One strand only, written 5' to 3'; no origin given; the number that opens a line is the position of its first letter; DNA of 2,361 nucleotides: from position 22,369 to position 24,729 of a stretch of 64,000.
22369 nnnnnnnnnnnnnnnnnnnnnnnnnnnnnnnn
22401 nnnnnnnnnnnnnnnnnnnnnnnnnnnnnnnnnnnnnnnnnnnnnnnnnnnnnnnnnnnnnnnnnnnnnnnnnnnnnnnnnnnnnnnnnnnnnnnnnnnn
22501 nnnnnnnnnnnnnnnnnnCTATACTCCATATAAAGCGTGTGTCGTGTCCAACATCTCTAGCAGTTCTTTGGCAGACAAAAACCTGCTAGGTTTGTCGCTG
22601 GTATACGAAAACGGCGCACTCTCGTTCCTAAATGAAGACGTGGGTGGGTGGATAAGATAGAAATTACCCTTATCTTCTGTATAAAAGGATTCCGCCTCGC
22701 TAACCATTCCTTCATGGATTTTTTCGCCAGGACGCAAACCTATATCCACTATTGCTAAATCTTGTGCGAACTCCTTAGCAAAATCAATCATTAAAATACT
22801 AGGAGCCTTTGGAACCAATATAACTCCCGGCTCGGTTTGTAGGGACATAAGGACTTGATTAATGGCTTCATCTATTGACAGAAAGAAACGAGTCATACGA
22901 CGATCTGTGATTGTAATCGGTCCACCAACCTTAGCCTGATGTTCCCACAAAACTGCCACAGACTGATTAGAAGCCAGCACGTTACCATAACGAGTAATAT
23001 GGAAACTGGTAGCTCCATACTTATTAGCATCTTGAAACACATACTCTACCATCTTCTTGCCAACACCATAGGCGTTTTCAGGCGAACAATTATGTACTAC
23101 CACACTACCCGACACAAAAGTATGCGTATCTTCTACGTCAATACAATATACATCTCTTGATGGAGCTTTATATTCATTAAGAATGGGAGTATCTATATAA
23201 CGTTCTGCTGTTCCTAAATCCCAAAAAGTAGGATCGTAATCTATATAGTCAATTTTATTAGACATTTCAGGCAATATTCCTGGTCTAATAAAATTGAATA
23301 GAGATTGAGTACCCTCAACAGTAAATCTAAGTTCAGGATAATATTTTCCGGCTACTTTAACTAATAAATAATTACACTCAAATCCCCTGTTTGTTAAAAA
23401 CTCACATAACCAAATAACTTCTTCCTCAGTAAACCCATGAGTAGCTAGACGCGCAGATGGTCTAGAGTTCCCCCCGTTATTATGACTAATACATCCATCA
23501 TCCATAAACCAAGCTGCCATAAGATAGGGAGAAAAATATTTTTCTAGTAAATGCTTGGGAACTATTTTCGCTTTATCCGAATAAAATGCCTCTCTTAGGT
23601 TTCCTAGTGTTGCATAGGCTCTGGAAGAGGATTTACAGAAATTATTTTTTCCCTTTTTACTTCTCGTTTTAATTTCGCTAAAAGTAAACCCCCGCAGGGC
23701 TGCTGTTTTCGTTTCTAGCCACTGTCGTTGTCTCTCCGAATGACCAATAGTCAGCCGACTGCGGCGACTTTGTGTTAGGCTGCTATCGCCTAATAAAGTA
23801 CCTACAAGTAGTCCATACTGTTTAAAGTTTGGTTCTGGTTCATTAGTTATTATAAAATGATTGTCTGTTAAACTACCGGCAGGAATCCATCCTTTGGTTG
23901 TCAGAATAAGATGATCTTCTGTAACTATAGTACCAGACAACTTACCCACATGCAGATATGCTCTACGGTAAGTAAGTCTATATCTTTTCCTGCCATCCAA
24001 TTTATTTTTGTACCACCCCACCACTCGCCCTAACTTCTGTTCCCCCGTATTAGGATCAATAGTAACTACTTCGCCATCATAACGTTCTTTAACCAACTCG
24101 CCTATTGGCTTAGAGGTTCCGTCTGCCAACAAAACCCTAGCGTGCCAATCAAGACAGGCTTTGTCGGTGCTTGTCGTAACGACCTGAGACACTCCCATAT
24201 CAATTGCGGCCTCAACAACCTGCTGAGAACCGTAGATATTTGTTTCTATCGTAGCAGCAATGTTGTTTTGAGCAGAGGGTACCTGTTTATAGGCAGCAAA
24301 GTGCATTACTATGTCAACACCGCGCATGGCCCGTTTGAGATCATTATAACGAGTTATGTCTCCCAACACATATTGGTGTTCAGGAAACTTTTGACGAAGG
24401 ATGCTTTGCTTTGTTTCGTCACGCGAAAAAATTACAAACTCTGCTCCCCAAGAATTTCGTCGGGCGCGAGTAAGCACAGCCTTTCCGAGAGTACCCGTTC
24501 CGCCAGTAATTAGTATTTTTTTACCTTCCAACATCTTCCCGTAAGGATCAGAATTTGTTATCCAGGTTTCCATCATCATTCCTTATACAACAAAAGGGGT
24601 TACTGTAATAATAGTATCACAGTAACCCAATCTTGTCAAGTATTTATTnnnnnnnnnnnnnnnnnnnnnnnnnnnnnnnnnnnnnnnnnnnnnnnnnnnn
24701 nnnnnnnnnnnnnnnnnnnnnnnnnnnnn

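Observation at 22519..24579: Intein splitting the active site of a nucleotide-sugar dehydratase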

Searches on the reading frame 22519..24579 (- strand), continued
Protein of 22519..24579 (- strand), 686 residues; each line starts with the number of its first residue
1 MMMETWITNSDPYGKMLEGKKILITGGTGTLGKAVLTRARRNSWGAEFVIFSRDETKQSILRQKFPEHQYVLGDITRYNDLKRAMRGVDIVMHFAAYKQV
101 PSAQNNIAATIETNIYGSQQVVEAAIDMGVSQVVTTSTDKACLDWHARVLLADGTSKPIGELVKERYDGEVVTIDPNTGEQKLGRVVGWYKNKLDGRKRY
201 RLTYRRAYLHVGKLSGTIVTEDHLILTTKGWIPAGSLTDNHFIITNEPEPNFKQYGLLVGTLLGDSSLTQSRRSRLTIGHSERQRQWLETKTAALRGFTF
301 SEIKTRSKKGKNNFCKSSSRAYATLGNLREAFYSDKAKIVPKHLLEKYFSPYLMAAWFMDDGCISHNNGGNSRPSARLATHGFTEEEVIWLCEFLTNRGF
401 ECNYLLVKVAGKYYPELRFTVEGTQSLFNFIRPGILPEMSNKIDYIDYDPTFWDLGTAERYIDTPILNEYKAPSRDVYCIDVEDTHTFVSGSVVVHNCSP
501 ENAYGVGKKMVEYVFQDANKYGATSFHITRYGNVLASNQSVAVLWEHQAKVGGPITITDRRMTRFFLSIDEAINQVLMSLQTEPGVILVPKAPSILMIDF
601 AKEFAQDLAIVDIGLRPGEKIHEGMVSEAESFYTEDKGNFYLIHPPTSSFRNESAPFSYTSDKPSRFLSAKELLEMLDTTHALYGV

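Call 20: find_encoding_contigs(protein=P0091, flank=10000, max_places=4)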
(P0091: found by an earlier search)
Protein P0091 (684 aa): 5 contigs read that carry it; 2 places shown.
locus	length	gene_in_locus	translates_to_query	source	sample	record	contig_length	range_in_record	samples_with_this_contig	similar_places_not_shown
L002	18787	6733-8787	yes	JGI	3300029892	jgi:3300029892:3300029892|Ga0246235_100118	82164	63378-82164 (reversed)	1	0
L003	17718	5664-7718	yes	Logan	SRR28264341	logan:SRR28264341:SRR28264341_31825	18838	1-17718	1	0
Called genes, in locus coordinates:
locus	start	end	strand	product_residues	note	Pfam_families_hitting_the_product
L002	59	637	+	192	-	-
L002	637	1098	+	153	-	-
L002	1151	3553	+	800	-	PF19078:Big_12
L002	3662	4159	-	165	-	-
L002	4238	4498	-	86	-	-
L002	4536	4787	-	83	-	-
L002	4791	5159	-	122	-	-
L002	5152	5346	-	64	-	-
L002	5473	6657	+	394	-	-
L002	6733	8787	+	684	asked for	PF01073:3Beta_HSD, PF01370:Epimerase, PF02719:Polysacc_synt_2, PF04321:RmlD_sub_bind, PF16363:GDP_Man_Dehyd, PF13460:NAD_binding_10, PF03161:LAGLIDADG_2, PF02719:Polysacc_synt_2, +1 more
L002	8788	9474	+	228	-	PF00535:Glycos_transf_2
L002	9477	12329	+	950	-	PF13439:Glyco_transf_4, PF00534:Glycos_transf_1, PF13524:Glyco_trans_1_2, PF13692:Glyco_trans_1_4, PF13641:Glyco_tranf_2_3 (weak), PF00535:Glycos_transf_2, PF10111:Glyco_tranf_2_2, PF00535:Glycos_transf_2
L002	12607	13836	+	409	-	-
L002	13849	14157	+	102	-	-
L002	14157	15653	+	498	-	PF14870:PSII_BNR (faint)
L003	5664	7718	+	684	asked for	PF01073:3Beta_HSD, PF01370:Epimerase, PF02719:Polysacc_synt_2, PF04321:RmlD_sub_bind, PF16363:GDP_Man_Dehyd, PF13460:NAD_binding_10, PF03161:LAGLIDADG_2, PF02719:Polysacc_synt_2, +1 more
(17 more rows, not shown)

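Call 28: search_dna_similar(query=window:22519-24579:-, collection=phages, mode=protein, max_rows=30, max_evalue=1e-8)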
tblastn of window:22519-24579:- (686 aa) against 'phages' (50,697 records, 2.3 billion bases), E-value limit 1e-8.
Records with a match: 15; places in all: 17; records where one place covers at least 80% of the query: 0.
Best place of each record, by identity: <60% 15.
By first word of the organism name: Salmonella 5; Escherichia 3; Staphylococcus 2; Listeria 2; Pseudaeromonas 1; uncultured 1; Bacteriophage 1.
By host as written in the record: Salmonella enterica 3; Escherichia coli C600 2; Salmonella enterica subsp. enterica serovar Enteritidis PT1 2; Staphylococcus aureus 2; - 2; Listeria monocytogenes 2; Escherichia coli K-12 1; Pseudaeromonas pectinilytica strain KR2-7 1.
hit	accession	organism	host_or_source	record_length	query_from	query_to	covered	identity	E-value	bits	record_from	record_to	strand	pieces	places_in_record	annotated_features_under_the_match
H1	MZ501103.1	Escherichia phage SelmaRatti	Escherichia coli K-12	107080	141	503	53%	26.4%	6e-17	92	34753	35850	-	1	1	intein-containing DNA polymerase precursor | DNA polymerase | intein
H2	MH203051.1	Escherichia phage Gostya9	Escherichia coli C600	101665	141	503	53%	26.3%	5e-17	92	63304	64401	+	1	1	pol: DNA polymerase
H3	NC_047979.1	Escherichia phage Gostya9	Escherichia coli C600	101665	141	503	53%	26.3%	5e-17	92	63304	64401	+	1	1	pol: DNA polymerase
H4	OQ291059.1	Salmonella phage Kenya-K42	Salmonella enterica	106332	141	503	53%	26.2%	6e-18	95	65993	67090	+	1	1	record has no annotation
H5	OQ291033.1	Salmonella phage Kenya-K36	Salmonella enterica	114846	141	503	53%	26.2%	6e-18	95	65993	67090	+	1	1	DNA polymerase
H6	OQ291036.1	Salmonella phage Kenya-K44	Salmonella enterica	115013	141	503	53%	26.1%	1e-17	94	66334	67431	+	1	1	DNA polymerase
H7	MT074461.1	Salmonella phage smaug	Salmonella enterica subsp. enterica ...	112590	141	503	53%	26.1%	7e-17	91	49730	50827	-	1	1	DNA polymerase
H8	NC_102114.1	Salmonella phage smaug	Salmonella enterica subsp. enterica ...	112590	141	503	53%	26.1%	7e-17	91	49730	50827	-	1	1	DNA polymerase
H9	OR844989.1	Staphylococcus phage SA 1306 Kay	Staphylococcus aureus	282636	47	630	36%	36.3%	4e-13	158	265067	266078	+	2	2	record has no annotation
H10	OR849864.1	Staphylococcus phage SA 1298 Kay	Staphylococcus aureus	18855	47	630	36%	36.3%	4e-13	157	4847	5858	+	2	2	record has no annotation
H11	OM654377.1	Pseudaeromonas phage vB_PpeM_ KLEP7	Pseudaeromonas pectinilytica strain ...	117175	141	506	53%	24.6%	5e-19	98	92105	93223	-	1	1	intein-containing RNA ligase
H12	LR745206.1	uncultured phage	metagenomic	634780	498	686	28%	33.0%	5e-15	86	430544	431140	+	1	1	record has no annotation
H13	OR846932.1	Listeria phage LM 4-11-1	Listeria monocytogenes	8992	499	630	19%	34.0%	2e-16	90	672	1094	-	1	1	record has no annotation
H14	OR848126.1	Listeria phage LM 4-14-1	Listeria monocytogenes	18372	499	630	19%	34.0%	2e-16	90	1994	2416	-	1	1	record has no annotation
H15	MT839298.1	Bacteriophage sp.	human fecal samples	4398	498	630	19%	32.2%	1e-9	68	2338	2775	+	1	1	record has no annotation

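Call 29: find_encoding_contigs(protein=P0009, flank=10000, max_places=2)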
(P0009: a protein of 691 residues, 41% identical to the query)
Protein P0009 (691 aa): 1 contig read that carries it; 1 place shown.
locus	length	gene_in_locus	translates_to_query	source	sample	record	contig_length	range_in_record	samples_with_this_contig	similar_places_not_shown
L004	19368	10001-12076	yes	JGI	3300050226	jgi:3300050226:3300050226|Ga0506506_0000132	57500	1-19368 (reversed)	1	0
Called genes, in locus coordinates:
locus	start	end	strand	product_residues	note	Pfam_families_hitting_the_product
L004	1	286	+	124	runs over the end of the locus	PF18765:Polbeta (weak), PF01909:NTP_transf_2 (weak)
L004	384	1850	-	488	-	PF13173:AAA_14, PF13635:DUF4143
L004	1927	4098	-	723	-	PF02366:PMT (weak), PF13231:PMT_2, PF11209:LmeA (weak)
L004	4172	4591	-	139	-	PF01850:PIN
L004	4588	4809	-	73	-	PF01402:RHH_1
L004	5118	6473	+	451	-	PF02720:DUF222, PF01844:HNH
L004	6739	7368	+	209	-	PF13412:HTH_24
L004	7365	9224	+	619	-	PF00664:ABC_membrane, PF00005:ABC_tran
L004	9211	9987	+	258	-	PF08241:Methyltransf_11 (weak)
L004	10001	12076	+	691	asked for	PF01073:3Beta_HSD, PF01370:Epimerase, PF02719:Polysacc_synt_2, PF05368:NmrA, PF13460:NAD_binding_10, PF16363:GDP_Man_Dehyd, PF03161:LAGLIDADG_2, PF02719:Polysacc_synt_2, +3 more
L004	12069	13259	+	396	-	PF00155:Aminotran_1_2, PF01041:DegT_DnrJ_EryC1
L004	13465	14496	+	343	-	-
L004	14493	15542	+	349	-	PF03102:NeuB, PF08666:SAF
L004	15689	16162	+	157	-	PF13302:Acetyltransf_3, PF00583:Acetyltransf_1, PF13523:Acetyltransf_8 (weak)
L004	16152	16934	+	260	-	PF13847:Methyltransf_31, PF08241:Methyltransf_11, PF08242:Methyltransf_12 (weak), PF13649:Methyltransf_25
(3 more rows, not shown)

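Call 30: find_encoding_contigs(protein=P0027, flank=10000, max_places=2)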
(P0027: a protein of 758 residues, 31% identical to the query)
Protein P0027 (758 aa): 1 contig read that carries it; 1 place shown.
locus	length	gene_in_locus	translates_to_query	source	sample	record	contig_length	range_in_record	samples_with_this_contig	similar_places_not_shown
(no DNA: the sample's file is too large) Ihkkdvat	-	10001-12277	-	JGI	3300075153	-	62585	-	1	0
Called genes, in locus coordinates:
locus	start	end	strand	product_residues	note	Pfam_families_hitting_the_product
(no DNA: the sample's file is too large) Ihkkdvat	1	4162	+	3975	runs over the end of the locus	PF10145:PhageMin_Tail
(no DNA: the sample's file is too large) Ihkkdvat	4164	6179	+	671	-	-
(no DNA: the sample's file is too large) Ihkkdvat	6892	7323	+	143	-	-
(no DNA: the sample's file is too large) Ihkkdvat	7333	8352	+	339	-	-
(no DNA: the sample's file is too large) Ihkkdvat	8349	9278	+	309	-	-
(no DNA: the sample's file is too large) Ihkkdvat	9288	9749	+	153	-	PF01464:SLT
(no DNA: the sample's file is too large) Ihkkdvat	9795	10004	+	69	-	-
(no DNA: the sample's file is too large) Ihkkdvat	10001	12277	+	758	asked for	PF01073:3Beta_HSD, PF01370:Epimerase, PF02719:Polysacc_synt_2, PF04321:RmlD_sub_bind, PF07993:NAD_binding_4, PF13460:NAD_binding_10, PF16363:GDP_Man_Dehyd, PF14890:Intein_splicing, +4 more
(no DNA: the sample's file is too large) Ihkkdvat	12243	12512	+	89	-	-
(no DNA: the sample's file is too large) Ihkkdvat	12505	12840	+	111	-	-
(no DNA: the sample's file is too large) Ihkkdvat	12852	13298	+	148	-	-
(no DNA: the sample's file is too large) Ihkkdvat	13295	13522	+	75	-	-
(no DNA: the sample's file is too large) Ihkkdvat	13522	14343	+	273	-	PF03102:NeuB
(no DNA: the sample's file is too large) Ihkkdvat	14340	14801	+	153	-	PF13302:Acetyltransf_3, PF00583:Acetyltransf_1 (weak)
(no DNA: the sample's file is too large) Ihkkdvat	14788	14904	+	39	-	?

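Call 31: find_encoding_contigs(protein=P0002, flank=10000, max_places=2)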
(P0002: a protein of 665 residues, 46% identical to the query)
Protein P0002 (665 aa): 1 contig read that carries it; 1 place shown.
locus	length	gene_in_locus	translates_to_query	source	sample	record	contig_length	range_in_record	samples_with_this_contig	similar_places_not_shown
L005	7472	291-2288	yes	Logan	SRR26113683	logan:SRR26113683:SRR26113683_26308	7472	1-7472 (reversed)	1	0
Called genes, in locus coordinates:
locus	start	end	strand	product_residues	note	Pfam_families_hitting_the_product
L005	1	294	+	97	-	?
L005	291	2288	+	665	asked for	PF01073:3Beta_HSD, PF01370:Epimerase, PF02719:Polysacc_synt_2, PF04321:RmlD_sub_bind, PF13460:NAD_binding_10, PF16363:GDP_Man_Dehyd, PF14890:Intein_splicing, PF03161:LAGLIDADG_2, +2 more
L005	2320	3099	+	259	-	PF04321:RmlD_sub_bind, PF01370:Epimerase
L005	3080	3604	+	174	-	PF13578:Methyltransf_24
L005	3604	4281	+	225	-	-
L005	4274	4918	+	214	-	PF02585:PIG-L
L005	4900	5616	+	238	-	PF00551:Formyl_trans_N, PF21553:Formyl_trans_C_2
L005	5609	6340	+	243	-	PF00535:Glycos_transf_2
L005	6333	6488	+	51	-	-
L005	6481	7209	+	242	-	PF00535:Glycos_transf_2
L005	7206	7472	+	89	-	?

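Call 92: predict_structure(alignment_id=A2)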
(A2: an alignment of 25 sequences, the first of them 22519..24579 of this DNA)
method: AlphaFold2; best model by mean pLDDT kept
length: 686 residues; sequences in the alignment: 25
mean_pLDDT: 85.2   pTM: 0.53
mean pLDDT of the five models: 85.2, 85.1, 85.0, 83.1, 83.0
residues with pLDDT >= 90: 331; 70-90: 276; 50-70: 57; < 50: 22
segments of 3 or more residues with pLDDT < 50: 1-9, 138-143, 498-502
pLDDT, mean of each block of 10 residues (from residue 1): 36 86 92 90 92 87 92 93 96 81 68 88 96 74 65 85 82 78 76 73 88 83 79 83 92 97 93 93 93 94 87 92 94 90 97 96 73 82 92 97 90 92 94 90 81 93 92 74 73 69 65 89 92 70 82 85 87 92 93 92 88 67 80 92 88 88 91 86 71
secondary structure, 60 per line:
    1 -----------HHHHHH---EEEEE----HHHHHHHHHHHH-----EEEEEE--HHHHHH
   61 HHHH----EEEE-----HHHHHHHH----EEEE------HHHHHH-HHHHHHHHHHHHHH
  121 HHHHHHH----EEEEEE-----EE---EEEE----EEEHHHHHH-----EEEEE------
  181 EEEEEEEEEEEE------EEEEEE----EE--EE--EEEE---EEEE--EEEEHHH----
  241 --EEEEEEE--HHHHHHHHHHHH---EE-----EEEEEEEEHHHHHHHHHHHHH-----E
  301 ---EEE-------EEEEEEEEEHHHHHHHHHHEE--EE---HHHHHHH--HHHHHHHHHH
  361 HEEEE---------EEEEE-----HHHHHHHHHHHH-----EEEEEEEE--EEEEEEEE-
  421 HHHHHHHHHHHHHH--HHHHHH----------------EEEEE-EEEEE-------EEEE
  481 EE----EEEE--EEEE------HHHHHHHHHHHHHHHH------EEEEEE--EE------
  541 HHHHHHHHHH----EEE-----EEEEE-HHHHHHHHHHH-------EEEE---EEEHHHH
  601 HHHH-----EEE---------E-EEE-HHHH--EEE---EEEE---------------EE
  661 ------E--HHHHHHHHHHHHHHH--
elements in order (helices of 4 or more, strands of 3 or more residues): H12-17 E21-25 H30-41 E47-52 H55-64 E69-72 H78-85 E90-93 H100-105 H107-127 E132-137 E148-151 E156-158 H159-164 E170-174 E181-192 E199-204 E217-220 E224-227 E230-233 E243-249 H252-263 E274-281 H282-294 E304-306 E314-322 H323-332 H342-348 H351-361 E362-365 E375-379 H385-396 E402-409 E412-419 H421-434 H437-442 E459-463 E465-469 E477-482 E487-490 E493-496 H503-518 E525-530 H541-550 E555-557 E563-567 H569-579 E587-590 E594-596 H597-604 E610-612 E624-626 H628-631 E634-636 E640-643 H670-684

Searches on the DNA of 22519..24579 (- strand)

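Call 6: search_dna_similar(query=window:22519-24579:-, collection=phages, mode=near, max_rows=20)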
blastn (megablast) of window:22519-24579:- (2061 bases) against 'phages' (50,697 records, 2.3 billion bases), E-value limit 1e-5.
No match.
